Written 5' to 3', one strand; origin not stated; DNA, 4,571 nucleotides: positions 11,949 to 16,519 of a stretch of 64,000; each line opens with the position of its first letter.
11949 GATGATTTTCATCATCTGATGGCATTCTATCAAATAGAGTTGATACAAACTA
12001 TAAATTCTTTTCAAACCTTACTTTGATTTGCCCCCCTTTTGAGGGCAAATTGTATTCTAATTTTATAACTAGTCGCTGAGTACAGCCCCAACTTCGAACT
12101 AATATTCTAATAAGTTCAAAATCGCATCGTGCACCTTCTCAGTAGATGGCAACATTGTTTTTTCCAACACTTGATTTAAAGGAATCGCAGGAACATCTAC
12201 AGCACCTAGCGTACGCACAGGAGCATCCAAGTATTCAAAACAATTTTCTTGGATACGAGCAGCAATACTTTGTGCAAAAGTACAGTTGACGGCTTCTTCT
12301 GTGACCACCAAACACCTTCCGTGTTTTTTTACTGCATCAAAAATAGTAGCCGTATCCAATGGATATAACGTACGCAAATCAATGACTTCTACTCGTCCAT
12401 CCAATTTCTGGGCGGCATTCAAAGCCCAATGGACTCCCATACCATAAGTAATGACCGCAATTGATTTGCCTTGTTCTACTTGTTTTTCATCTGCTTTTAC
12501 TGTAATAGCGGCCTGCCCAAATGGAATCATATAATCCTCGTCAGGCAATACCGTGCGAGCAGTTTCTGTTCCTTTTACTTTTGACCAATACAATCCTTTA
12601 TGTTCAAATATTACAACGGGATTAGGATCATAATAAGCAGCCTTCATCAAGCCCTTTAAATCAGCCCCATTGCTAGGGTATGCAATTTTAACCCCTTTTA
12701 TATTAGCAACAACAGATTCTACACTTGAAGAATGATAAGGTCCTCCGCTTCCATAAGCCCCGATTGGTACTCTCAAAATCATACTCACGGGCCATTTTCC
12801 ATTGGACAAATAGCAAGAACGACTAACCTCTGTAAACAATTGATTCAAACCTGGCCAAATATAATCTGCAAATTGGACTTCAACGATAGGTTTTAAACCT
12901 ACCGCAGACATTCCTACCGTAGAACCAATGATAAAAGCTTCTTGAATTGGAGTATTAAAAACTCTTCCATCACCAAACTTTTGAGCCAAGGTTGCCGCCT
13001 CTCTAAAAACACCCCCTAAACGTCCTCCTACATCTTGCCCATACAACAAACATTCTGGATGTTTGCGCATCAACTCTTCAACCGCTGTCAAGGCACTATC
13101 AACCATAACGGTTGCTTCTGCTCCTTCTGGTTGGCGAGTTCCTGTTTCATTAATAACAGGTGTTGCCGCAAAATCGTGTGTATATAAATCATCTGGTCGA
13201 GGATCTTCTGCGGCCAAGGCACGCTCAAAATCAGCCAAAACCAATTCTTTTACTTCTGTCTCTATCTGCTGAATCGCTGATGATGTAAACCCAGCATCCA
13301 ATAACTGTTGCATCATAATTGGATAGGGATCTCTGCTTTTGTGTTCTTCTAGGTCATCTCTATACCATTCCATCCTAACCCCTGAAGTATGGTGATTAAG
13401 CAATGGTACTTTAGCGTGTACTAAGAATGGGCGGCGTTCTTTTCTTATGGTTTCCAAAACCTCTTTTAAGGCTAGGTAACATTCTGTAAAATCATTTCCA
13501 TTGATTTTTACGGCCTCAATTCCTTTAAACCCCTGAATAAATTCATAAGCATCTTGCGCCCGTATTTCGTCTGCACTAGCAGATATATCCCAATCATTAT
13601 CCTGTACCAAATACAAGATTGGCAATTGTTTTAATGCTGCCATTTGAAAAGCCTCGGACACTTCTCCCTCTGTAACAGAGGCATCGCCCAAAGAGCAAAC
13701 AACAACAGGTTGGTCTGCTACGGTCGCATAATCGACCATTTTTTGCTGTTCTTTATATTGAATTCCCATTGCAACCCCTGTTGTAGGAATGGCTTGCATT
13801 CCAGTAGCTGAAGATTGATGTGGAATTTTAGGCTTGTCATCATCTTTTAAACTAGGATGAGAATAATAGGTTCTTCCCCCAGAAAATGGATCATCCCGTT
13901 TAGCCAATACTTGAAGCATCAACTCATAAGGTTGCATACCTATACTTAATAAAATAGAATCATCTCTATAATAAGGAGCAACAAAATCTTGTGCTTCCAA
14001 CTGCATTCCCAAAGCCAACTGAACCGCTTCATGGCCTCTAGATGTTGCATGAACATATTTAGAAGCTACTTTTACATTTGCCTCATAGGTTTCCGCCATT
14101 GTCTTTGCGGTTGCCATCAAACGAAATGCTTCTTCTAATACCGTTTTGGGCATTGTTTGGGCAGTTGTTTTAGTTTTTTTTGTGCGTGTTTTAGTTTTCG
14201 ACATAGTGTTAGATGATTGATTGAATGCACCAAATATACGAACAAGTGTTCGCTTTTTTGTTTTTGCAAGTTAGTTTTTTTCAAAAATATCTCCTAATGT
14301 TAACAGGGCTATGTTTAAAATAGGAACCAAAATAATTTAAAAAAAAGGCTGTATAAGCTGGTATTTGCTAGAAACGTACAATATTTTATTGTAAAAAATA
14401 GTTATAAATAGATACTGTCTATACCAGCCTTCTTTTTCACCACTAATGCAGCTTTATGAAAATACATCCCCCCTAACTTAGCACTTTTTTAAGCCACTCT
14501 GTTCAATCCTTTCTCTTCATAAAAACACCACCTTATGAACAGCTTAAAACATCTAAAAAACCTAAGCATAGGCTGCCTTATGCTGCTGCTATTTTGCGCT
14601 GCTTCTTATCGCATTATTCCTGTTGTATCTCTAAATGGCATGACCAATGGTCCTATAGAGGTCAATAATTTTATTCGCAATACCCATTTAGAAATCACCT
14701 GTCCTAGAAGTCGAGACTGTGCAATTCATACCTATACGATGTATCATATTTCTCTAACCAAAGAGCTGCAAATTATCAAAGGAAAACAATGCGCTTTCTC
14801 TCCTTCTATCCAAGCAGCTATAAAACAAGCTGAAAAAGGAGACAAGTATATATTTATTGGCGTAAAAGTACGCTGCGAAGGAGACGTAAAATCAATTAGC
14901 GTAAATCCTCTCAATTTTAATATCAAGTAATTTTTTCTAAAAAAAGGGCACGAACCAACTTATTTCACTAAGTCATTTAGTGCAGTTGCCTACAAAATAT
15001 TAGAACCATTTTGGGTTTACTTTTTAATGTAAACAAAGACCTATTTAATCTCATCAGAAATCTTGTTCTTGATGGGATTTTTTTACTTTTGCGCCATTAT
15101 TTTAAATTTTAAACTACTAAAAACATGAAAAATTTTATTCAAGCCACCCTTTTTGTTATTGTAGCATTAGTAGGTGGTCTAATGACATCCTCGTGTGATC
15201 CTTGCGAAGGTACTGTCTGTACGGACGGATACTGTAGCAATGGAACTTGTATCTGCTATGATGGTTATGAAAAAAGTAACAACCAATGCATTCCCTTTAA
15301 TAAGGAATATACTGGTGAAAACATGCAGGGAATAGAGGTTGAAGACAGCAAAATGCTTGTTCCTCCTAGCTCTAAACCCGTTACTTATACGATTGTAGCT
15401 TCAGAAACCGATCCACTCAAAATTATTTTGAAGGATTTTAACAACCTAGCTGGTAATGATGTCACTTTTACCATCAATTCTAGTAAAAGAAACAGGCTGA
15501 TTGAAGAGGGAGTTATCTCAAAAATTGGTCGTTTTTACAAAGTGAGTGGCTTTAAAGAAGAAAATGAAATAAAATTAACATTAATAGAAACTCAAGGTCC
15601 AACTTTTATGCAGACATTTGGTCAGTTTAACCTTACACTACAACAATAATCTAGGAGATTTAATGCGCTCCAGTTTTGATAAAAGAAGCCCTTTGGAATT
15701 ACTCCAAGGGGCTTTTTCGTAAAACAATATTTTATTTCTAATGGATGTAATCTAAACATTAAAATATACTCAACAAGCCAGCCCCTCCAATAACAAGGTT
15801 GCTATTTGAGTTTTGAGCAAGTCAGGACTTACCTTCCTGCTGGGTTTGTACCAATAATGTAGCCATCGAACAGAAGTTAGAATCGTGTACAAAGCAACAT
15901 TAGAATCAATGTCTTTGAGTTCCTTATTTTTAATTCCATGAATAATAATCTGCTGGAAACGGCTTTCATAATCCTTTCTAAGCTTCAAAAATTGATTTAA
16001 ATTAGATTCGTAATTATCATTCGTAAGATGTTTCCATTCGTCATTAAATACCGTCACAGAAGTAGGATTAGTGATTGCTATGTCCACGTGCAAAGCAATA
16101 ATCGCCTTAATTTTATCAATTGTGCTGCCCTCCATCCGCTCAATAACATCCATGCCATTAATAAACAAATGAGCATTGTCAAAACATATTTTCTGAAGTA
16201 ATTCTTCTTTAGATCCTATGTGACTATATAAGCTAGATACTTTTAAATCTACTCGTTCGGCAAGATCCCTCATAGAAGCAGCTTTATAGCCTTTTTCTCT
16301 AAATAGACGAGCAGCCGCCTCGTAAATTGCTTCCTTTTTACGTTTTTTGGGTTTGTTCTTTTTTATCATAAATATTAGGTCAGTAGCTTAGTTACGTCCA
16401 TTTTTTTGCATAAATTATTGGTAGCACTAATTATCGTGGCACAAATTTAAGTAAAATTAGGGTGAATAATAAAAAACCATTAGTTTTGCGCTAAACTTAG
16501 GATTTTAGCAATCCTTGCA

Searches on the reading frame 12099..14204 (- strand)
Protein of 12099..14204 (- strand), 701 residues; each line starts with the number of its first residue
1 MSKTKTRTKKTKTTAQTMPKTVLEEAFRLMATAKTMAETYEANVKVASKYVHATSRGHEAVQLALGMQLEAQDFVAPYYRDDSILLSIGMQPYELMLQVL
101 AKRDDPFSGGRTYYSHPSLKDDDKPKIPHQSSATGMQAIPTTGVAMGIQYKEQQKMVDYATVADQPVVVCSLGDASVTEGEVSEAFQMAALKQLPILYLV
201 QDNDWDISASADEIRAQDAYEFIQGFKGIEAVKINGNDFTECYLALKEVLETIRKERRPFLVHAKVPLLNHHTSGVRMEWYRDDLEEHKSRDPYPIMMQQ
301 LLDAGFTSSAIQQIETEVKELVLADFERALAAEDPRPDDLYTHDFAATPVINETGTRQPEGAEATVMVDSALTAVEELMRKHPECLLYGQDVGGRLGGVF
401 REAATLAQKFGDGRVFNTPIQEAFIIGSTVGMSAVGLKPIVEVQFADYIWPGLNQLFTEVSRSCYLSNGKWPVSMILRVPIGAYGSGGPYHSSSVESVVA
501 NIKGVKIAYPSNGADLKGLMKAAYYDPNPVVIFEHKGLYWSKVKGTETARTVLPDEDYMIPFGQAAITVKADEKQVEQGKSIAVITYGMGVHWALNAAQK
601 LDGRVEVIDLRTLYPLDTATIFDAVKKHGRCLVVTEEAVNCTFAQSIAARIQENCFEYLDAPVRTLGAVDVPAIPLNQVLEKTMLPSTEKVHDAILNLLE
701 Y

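Call 16: search_protein_families(library=pfam, proteins=[window:12099-14204:-], max_evalue=0.001)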
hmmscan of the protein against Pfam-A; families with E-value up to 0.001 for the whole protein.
window:12099-14204:- (701 aa): 3 families
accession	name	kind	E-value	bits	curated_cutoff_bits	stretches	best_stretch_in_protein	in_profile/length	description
PF00676.26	E1_dh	-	9.1e-34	117.2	22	1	51-336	25-298/300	Dehydrogenase E1 component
PF02779.29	Transket_pyr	-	1.2e-31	110.1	27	1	373-539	11-172/174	Transketolase, pyrimidine binding domain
PF02780.25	Transketolase_C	-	1.2e-29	103.1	25.9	1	575-691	5-124/124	Transketolase, C-terminal domain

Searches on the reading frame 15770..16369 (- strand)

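Call 16: search_protein_families(library=pfam, proteins=[window:15770-16369:-], max_evalue=0.001)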
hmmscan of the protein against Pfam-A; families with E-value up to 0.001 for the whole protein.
window:15770-16369:- (199 aa): 2 families
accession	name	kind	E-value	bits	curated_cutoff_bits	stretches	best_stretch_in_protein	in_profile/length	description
PF17932.6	TetR_C_24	-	4.9e-23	82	26.4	1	81-197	2-114/114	Tetracyclin repressor-like, C-terminal domain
PF00440.29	TetR_N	-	7.1e-14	51.8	24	1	15-59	1-45/47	Bacterial regulatory proteins, tetR family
